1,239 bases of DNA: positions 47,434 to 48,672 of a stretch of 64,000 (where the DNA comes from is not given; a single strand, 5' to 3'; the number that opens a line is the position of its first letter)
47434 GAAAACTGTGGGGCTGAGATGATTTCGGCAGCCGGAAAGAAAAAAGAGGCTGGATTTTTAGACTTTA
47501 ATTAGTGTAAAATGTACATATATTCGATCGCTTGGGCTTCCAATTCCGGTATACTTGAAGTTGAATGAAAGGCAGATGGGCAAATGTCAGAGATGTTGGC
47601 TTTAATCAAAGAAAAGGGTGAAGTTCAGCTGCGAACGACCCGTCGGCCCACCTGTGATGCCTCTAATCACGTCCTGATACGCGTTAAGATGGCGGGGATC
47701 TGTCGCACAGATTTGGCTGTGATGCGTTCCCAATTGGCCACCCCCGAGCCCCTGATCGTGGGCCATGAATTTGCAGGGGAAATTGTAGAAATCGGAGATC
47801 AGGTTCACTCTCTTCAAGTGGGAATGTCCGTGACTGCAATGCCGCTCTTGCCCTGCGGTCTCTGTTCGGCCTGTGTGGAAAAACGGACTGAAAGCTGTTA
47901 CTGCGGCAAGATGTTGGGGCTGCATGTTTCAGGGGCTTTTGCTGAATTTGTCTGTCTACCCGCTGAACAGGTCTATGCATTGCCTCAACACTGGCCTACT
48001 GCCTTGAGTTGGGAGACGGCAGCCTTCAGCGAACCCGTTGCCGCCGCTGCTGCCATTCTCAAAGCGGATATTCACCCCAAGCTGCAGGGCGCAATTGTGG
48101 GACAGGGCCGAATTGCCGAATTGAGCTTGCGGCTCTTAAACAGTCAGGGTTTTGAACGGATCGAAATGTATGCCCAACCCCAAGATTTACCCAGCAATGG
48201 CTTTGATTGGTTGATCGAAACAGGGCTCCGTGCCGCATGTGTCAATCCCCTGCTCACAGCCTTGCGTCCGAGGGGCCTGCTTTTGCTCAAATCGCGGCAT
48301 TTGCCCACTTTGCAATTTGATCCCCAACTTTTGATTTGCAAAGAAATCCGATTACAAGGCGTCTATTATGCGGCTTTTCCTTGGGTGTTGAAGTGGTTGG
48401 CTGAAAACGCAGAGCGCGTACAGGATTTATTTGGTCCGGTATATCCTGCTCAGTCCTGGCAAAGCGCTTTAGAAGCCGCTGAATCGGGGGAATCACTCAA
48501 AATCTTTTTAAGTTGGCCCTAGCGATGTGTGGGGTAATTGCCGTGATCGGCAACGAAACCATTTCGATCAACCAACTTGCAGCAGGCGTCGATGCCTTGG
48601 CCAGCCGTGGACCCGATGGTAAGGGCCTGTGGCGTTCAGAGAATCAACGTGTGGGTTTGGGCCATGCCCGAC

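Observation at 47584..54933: Five-gene, translationally coupled NRPS-like operon predicted to make a modified amino-aldehyde or amino-alcohol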

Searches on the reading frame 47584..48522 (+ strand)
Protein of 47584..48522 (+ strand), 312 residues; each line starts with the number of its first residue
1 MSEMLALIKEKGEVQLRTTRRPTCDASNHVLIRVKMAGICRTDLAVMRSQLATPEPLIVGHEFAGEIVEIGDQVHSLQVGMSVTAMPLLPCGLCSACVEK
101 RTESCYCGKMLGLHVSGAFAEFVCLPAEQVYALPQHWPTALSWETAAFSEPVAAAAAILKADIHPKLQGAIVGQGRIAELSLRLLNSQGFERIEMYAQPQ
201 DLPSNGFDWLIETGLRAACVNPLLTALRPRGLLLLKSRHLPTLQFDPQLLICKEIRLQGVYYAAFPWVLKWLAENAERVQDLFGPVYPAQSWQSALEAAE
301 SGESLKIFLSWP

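Call 3: search_protein_families(library=pfam, proteins=[window:47584-48522:+])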
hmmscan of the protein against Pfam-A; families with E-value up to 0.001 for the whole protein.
window:47584-48522:+ (312 aa): 1 family
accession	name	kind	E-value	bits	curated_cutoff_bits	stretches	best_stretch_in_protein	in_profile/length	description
PF08240.17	ADH_N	-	1.8e-27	96.1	23.5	1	28-134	3-103/104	Alcohol dehydrogenase GroES-like domain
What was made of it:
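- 47584..48522 (+): Zn-dependent medium-chain dehydrogenase/reductase, 312 aa, of the Tdh/polyol-dehydrogenase clade with a compact Rossmann domain. First gene of the operon. ADH_N, E 2e-27 (call 3).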

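Call 5: search_protein_families(library=ncbifam, proteins=[window:47584-48522:+], max_evalue=0.01)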
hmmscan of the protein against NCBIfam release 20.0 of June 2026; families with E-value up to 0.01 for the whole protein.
window:47584-48522:+ (312 aa): 21 families
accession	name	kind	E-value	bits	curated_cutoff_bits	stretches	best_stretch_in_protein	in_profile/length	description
NF003808.0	PRK05396.1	equivalog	5.6e-36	124.1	380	2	4-193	1-191/341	L-threonine 3-dehydrogenase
TIGR00692.1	tdh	equivalog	2.1e-28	99.3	458.35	1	6-183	1-179/340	L-threonine 3-dehydrogenase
NF041097.1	keto_inos_dh_IolM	equivalog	3.2e-28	98.5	450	1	11-193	37-234/389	scyllo-inosose 3-dehydrogenase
NF007489.0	PRK10083.1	equivalog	3.6e-26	92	376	1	8-176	6-171/339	Zn-dependent oxidoreductase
NF007642.0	PRK10309.1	equivalog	2.5e-23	82.8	550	1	8-184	6-179/347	galactitol-1-phosphate 5-dehydrogenase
NF007375.0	PRK09880.1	equivalog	7.4e-23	80.9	469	2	15-189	15-193/344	L-idonate 5-dehydrogenase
NF010344.0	PRK13771.1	subfamily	1.2e-19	70.5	349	1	9-141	8-140/334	putative alcohol dehydrogenase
NF047908.1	AldhRedAhr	equivalog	9.1e-17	60.9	470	1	26-191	27-192/335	NADPH-dependent aldehyde reductase Ahr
NF006940.0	PRK09422.1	equivalog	1.6e-16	60.2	344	1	10-183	8-179/338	alcohol dehydrogenase AdhP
TIGR03201.1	dearomat_had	equivalog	3.1e-16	59.4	338.65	1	24-193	20-194/349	6-hydroxycyclohex-1-ene-1-carbonyl-CoA dehydrogenase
TIGR02822.1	adh_fam_2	subfamily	4.9e-16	58.7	283.5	1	11-189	12-189/329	zinc-binding alcohol dehydrogenase family protein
NF041172.1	AcrlCoa_red_Thmprot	equivalog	2e-14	53.3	500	1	9-137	7-136/334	acryloyl-CoA reductase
TIGR03989.1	Rxyl_3153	subfamily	1.4e-12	47.5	440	1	27-111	26-111/370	NDMA-dependent alcohol dehydrogenase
TIGR03366.1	HpnZ_proposed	hypoth_equivalog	1.5e-12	47.4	328.1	1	28-175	6-165/315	putative phosphonate catabolism associated alcohol dehydrogenase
TIGR03451.1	mycoS_dep_FDH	equivalog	2.8e-12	46.1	512.9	1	26-107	25-104/358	S-(hydroxymethyl)mycothiol dehydrogenase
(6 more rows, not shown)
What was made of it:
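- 47584..48522 (+): Tdh equivalog scores 124 bits against a cutoff of 380 (call 5).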

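Call 23: search_solved_structures(query=window:47584-48519:+, max_evalue=0.00001)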
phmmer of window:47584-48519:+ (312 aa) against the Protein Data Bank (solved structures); distinct sequences matched with E-value up to 0.00001: 148 (the best 60 are shown).
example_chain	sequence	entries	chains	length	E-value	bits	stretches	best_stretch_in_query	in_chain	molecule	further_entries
4ej6_A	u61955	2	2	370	2e-21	79.5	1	9-189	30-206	Putative zinc-binding dehydrogenase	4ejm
5kia_A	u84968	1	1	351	9.5e-20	74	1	14-154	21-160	L-threonine 3-dehydrogenase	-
4ilk_A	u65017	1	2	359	3.3e-19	72.2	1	7-158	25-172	Starvation sensing protein rspB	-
3gfb_A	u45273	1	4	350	5.1e-19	71.6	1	28-189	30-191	L-threonine 3-dehydrogenase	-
2d8a_A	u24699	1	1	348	8.8e-19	70.8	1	26-200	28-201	Probable L-threonine 3-dehydrogenase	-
2dfv_A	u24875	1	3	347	9.8e-19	70.7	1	27-200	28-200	Probable L-threonine 3-dehydrogenase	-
4a2c_A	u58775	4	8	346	1.2e-17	67.1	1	19-185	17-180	GALACTITOL-1-PHOSPHATE 5-DEHYDROGENASE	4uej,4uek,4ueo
2dq4_A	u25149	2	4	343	6.9e-17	64.6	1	6-183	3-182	L-threonine 3-dehydrogenase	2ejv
8wwd_A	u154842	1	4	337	7.9e-17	64.4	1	14-192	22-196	Zinc-containing alcohol dehydrogenase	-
6dkh_A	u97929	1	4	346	6.2e-16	61.5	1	22-170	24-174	L-idonate 5-dehydrogenase (NAD(P)(+))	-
5k1s_A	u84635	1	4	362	3.6e-15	58.9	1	8-146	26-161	Oxidoreductase, zinc-binding dehydrogenase family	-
1rjw_A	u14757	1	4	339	9.8e-15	57.5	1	11-191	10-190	Alcohol dehydrogenase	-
1h2b_A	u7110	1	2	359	1e-14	57.4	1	20-186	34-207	ALCOHOL DEHYDROGENASE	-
5vm2_A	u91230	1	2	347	1.5e-14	57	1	6-190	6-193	Alcohol dehydrogenase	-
3pii_A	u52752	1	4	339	1.6e-14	56.8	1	11-190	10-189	Alcohol dehydrogenase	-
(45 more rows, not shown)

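Call 28: find_related_loci(query=A1, collection=genome_contigs, flank=10000)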
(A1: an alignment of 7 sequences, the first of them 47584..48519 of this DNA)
Query A1 (312 aa) in genome_contigs; peptide patterns used: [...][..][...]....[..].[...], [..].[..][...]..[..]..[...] (x = any residue, [..] = any of these).
600 stretches matched a pattern (row limit reached: there are more); 573 encode a relative of the query (tblastn E <= 1e-3); the best 80 are kept; 80 distinct loci.
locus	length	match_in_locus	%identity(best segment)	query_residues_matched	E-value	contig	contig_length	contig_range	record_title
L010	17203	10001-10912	37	4-309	8e-69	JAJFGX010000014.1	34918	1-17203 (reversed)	MAG: Alphaproteobacteria bacterium isolate OFTM170 OFTM170_13, whole genome shotgun sequence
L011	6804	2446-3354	36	1-306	2e-59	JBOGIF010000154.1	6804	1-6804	MAG: Acidimicrobiales bacterium isolate H1-B1_metabat2.bin.96 k127_487012, whole genome shotgun sequence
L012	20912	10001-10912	36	4-310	4e-59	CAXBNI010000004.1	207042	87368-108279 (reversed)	MAG TPA_asm: uncultured Micavibrio sp. isolate ERR2762110_binner123_Refined_65 genome assembly, contig: ERZ3422254.80, w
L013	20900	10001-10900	40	4-309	7e-59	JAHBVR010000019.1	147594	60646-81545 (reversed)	MAG: Vulcanimicrobiota bacterium isolate ACE_ERE1 ERE1_19, whole genome shotgun sequence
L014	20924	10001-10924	36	2-310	2e-58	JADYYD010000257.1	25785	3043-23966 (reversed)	MAG: Candidatus Melainabacteria bacterium isolate SJ512 c_000000282189, whole genome shotgun sequence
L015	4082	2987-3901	38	4-309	2e-57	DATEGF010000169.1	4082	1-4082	MAG TPA_asm: Stellaceae bacterium isolate SMAG_U8778 k141_1111067, whole genome shotgun sequence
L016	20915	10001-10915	38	4-310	6e-57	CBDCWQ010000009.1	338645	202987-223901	MAG: Myxococcota bacterium isolate 159d441a-5128-48e9-9a90-04660ad44008 genome assembly, contig: contig_9, whole genome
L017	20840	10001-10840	36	27-309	2e-47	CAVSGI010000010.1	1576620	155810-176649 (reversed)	MAG: uncultured delta proteobacterium isolate MFD05684.bin.2.251 genome assembly, contig: contig_45738, whole genome sho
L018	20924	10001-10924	32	1-310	8e-53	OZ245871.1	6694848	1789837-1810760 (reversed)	MAG: Candidatus Obscuribacterales bacterium isolate 752a7bee-ce85-476a-9af6-0c8e99acb560 genome assembly, chromosome: 1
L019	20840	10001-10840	34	29-310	2e-42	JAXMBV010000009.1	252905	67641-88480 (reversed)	MAG: Planctomycetaceae bacterium isolate STL-PLA45 C4.2.fa-9, whole genome shotgun sequence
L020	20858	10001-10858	29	4-310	5e-42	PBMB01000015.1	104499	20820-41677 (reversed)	MAG: Chloroflexota bacterium isolate SP224 MHASMcontig_3122449, whole genome shotgun sequence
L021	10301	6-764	33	46-311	2e-35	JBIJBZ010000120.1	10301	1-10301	MAG: Bdellovibrionota bacterium isolate ME2006-08-10D11_3300044971_group2_bin88 Rohwer_bin1171_scaffold_4842_c2, whole g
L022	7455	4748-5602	33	1-310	2e-34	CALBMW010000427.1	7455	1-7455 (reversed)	MAG TPA_asm: uncultured Myxococcales bacterium isolate ERR2206779_bin.31_CONCOCT_v1.1_MAG genome assembly, contig: ERZ89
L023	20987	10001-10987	27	7-309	4e-31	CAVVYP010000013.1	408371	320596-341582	MAG: uncultured Chloroflexia bacterium isolate MFD03804.bin.2.161 genome assembly, contig: contig_63511, whole genome sh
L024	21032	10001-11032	30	4-311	2e-30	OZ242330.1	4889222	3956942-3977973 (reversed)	MAG: Caldilineaceae bacterium isolate d9009aa5-1954-4f54-bde5-0ade857ce04c genome assembly, chromosome: 1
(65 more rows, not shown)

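Call 45: search_protein_families(library=padloc, proteins=[window:47584-48522:+], max_evalue=0.001)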
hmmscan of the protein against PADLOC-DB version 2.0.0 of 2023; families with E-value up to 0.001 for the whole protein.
window:47584-48522:+ (312 aa): 0 families

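Call 64: find_homologous_proteins(query=window:47584-48519:+, max_evalue=1e-20)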
Query window:47584-48519:+ (312 aa): 124 proteins with E <= 1e-20 among 5084 candidates; the best 120 are listed.
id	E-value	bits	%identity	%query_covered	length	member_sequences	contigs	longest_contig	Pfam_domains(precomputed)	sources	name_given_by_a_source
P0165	3.3e-196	668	95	100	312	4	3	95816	PF08240.18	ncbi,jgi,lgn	jgi:threonine dehydrogenase-like Zn-dependent dehydrogenase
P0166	4.0e-179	612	87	100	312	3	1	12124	PF08240.18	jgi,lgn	-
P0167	2.3e-176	603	86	100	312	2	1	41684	PF08240.18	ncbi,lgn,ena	-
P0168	1.9e-173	594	84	100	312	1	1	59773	PF08240.18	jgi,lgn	jgi:L-iditol 2-dehydrogenase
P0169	6.9e-152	523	77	100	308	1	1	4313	PF08240.18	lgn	-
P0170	3.1e-148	511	75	100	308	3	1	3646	PF08240.18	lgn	-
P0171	2.0e-124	433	64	99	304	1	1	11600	PF08240.18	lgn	-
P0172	3.6e-111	389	61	100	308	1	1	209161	PF08240.18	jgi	jgi:threonine dehydrogenase-like Zn-dependent dehydrogenase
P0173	5.0e-105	369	60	100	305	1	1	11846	PF08240.18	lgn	-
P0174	3.4e-101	356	55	100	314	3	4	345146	PF08240.18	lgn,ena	-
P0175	1.1e-64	236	43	98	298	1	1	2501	PF08240.18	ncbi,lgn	-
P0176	1.6e-64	236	43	98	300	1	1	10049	PF08240.18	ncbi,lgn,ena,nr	ncbi:MAG: L-threonine 3-dehydrogenase [Candidatus Melainabacteria bacterium HGW-Melainabacteria-1]|n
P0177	2.4e-63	232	41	99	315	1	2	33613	PF08240.18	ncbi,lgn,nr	ncbi:MAG: alcohol dehydrogenase catalytic domain-containing protein [Bradymonadaceae bacterium]|nr:a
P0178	1.3e-62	230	43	99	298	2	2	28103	PF08240.18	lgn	-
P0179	1.3e-60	223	41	98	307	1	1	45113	PF08240.18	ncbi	-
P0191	3.7e-54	202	38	99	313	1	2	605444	PF13602.13,PF08240.18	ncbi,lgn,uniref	ncbi:zinc-dependent alcohol dehydrogenase [Streptomyces niveiscabiei]|uniref:Zinc-binding dehydrogen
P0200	5.1e-51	192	37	99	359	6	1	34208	PF08240.18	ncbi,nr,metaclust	ncbi:hypothetical protein A4G29_02870 [Mycobacterium kansasii]|nr:hypothetical protein A4G29_02870 [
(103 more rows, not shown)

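Call 65: find_encoding_contigs(protein=P0191, flank=10000, max_places=1)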
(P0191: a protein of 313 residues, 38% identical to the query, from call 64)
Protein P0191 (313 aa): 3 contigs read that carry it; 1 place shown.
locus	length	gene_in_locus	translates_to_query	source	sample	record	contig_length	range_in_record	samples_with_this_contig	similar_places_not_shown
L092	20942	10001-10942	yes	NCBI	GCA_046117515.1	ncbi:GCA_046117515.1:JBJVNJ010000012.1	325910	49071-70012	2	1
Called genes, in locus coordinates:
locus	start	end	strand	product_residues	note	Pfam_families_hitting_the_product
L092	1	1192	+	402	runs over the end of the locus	PF00109:ketoacyl-synt, PF02801:Ketoacyl-synt_C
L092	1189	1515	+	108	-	PF03992:ABM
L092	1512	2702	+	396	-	PF13450:NAD_binding_8 (weak), PF01494:FAD_binding_3, PF22607:FAD_binding-like (faint)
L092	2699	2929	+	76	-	PF00550:PP-binding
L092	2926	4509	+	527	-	PF02771:Acyl-CoA_dh_N (weak), PF02770:Acyl-CoA_dh_M, PF00441:Acyl-CoA_dh_1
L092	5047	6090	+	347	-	PF27188:SfmD_perox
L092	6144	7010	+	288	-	PF00290:Trp_syntA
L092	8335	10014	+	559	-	PF00221:Lyase_aromatic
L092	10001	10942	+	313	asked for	PF08240:ADH_N, PF13602:ADH_zinc_N_2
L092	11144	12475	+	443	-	PF00036:EF-hand_1 (faint), PF13202:EF-hand_5 (faint), PF13405:EF-hand_6 (faint), PF13833:EF-hand_8 (faint), PF13499:EF-hand_7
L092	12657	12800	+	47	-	-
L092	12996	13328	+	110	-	-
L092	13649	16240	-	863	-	PF00171:Aldedh, PF00465:Fe-ADH, PF13685:Fe-ADH_2 (faint), PF25137:ADH_Fe_C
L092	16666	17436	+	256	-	PF01209:Ubie_methyltran, PF13489:Methyltransf_23, PF08241:Methyltransf_11, PF08242:Methyltransf_12, PF13649:Methyltransf_25, PF13847:Methyltransf_31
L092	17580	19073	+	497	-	PF00155:Aminotran_1_2 (weak), PF00266:Aminotran_5, PF01041:DegT_DnrJ_EryC1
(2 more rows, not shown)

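Call 66: find_encoding_contigs(protein=P0200, flank=10000, max_places=1)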
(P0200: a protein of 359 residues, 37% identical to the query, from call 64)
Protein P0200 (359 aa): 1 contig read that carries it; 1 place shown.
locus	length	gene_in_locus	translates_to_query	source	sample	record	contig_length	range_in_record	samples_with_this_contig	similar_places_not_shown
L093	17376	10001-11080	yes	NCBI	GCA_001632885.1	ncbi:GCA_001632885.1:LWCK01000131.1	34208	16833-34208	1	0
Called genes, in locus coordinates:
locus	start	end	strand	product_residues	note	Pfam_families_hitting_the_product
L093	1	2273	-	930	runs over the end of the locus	PF28598:PDH_E1_N, PF00456:Transketolase_N, PF17831:PDH_E1_M, PF22613:Transketolase_C_1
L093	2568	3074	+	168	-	PF27150:Rv2240c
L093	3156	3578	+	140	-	PF11253:DUF3052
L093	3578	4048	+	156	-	PF00578:AhpC-TSA, PF08534:Redoxin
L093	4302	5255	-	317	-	PF00498:FHA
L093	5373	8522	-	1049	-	PF00027:cNMP_binding, PF03412:Peptidase_C39, PF00664:ABC_membrane, PF00005:ABC_tran, PF02463:SMC_N (faint)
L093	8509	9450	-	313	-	-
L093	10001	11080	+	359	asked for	PF08240:ADH_N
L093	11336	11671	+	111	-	-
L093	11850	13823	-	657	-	PF04055:Radical_SAM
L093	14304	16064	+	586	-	PF02543:Carbam_trans_N, PF16861:Carbam_trans_C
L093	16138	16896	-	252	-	PF09339:HTH_IclR (faint), PF01609:DDE_Tnp_1 (weak), PF13359:DDE_Tnp_4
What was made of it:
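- Tried and rejected: The dehydrogenase-like homologues in Streptomyces niveiscabiei and Mycobacterium kansasii sit in unrelated contexts (calls 65, 66).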

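Call 71: predict_structure(alignment_id=A4)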
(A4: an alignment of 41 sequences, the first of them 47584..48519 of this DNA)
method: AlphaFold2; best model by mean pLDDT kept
length: 312 residues; sequences in the alignment: 41
mean_pLDDT: 94.6   pTM: 0.92
mean pLDDT of the five models: 94.6, 94.1, 94.0, 94.0, 93.7
residues with pLDDT >= 90: 284; 70-90: 22; 50-70: 5; < 50: 1
segments of 3 or more residues with pLDDT < 50: none
pLDDT, mean of each block of 10 residues (from residue 1): 94 96 96 98 94 96 98 97 97 95 93 98 98 81 97 96 96 95 97 95 98 85 97 85 90 96 94 94 98 97 95 92
secondary structure, 60 per line:
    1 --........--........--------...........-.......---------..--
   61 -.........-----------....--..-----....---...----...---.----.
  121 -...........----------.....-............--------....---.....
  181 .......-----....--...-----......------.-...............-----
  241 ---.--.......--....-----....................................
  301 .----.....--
elements in order: E3-10 E13-20 E29-39 H41-47 E62-70 E82-85 H95-98 E109-111 E122-126 E130-132 H143-147 H149-160 E169-172 H176-187 E193-196 E207-212 H221-226 E227-235 H247-253 E256-259 H265-282 E283-288 H289-301 E306-310
